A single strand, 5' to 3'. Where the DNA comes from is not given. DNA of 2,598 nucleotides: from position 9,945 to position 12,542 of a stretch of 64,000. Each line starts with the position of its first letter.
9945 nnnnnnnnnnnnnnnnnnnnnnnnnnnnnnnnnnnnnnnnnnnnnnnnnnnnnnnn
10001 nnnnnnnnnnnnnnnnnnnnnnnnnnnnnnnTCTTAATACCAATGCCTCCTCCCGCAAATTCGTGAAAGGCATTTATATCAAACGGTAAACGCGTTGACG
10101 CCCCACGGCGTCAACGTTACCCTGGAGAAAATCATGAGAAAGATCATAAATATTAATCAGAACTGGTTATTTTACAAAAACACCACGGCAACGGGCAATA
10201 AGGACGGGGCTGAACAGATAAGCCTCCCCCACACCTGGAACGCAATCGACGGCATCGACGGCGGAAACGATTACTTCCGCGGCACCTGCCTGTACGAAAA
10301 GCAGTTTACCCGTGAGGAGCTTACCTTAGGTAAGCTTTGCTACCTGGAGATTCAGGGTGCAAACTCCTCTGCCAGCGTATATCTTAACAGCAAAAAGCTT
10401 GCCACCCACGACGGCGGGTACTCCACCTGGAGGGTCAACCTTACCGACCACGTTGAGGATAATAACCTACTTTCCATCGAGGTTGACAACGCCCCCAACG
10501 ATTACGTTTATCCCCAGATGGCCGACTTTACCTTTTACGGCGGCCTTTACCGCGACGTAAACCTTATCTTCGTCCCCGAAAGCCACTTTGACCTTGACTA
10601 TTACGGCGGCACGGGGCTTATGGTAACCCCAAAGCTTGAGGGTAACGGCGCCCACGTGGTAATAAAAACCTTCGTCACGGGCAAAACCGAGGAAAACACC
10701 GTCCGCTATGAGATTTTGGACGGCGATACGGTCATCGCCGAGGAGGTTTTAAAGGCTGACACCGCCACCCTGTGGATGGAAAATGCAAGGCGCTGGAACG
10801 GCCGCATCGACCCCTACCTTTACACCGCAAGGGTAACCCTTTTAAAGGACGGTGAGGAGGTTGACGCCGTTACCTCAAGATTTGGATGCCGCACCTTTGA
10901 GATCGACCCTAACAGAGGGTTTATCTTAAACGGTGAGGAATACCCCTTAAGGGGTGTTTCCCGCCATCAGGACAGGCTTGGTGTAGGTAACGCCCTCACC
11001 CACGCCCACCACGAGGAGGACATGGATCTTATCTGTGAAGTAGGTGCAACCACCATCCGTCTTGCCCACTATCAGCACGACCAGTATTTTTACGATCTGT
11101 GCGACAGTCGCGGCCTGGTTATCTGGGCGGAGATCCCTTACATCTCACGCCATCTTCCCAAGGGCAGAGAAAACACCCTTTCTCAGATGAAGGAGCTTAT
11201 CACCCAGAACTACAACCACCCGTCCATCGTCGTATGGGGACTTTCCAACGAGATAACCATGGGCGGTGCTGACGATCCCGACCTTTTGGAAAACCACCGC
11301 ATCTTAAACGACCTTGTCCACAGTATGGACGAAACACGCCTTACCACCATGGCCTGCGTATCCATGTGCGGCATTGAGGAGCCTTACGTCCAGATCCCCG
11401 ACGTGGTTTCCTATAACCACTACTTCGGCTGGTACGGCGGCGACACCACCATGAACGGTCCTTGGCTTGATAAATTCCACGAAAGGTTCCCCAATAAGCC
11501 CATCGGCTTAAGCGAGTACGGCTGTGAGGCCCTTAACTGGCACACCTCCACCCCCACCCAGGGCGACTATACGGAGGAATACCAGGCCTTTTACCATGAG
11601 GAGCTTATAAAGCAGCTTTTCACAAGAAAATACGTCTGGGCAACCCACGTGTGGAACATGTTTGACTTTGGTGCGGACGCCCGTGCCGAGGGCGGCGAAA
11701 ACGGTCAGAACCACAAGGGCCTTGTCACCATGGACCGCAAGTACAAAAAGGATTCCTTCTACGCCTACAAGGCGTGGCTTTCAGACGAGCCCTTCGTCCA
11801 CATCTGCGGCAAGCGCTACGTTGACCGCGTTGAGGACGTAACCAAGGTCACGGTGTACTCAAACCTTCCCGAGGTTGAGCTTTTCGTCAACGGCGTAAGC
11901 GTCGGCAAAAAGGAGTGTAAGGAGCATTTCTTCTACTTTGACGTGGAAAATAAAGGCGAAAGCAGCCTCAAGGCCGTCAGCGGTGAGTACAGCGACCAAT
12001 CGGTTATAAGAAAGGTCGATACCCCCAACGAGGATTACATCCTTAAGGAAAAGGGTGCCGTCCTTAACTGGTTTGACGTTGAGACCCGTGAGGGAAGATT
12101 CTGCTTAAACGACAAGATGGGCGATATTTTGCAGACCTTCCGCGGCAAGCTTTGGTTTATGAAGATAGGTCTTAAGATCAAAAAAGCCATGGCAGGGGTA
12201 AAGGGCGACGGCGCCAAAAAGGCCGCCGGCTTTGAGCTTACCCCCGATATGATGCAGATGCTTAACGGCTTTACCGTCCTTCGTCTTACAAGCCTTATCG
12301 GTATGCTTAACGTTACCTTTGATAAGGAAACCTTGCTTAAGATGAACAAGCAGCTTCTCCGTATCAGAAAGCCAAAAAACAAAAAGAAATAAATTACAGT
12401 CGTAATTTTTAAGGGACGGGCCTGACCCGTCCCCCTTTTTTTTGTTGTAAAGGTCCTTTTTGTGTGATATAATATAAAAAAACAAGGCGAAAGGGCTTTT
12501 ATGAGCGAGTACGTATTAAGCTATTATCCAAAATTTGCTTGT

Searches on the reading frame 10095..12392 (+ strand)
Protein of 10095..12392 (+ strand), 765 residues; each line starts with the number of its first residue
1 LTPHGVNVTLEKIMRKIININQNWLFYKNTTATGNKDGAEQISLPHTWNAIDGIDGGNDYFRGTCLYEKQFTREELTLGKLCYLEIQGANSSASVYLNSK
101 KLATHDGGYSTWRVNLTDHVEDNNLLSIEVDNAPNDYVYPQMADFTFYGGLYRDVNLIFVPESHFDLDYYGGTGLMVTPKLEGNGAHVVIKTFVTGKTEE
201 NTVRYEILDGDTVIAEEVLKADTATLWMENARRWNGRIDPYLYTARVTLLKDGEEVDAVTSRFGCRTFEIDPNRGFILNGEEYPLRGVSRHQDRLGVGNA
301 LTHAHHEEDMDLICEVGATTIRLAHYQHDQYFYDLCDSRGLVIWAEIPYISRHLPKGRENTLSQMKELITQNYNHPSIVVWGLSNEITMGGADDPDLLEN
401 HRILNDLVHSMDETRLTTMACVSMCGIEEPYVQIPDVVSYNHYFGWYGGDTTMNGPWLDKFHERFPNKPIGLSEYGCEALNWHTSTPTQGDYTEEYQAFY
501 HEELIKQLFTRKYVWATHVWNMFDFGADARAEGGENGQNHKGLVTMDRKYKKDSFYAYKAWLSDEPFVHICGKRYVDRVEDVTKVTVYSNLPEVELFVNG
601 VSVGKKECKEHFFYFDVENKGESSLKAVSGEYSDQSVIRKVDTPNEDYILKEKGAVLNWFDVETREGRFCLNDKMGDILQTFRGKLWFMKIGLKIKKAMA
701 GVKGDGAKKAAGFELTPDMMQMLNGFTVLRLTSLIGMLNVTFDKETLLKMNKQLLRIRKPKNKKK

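Call 42: search_protein_families(library=pfam, proteins=[window:10095-12392:+], max_evalue=0.0001)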
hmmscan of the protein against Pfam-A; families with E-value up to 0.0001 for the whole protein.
window:10095-12392:+ (765 aa): 6 families
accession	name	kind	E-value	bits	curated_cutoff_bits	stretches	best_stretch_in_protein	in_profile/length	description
PF02836.23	Glyco_hydro_2_C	-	8.3e-32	111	21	1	275-556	7-292/302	Glycosyl hydrolases family 2, TIM barrel domain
PF16355.11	DUF4982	-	2.1e-09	37.6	23.9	1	582-618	3-42/61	Domain of unknown function (DUF4982)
PF00703.27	Glyco_hydro_2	-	1.3e-08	36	23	1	176-266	7-109/109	Glycosyl hydrolases family 2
PF22666.2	Glyco_hydro_2_N2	-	4e-08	33.9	27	1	65-135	50-122/167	Glycosyl hydrolase 2 galactose-binding domain-like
PF02837.24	Glyco_hydro_2_N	-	1.1e-07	32.4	28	1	61-160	63-168/169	Glycosyl hydrolases family 2, sugar binding domain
PF22820.2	TcaA_3rd_4th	-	2.3e-06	27.9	27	0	582-612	2-33/73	TcaA protein 3rd/4th domain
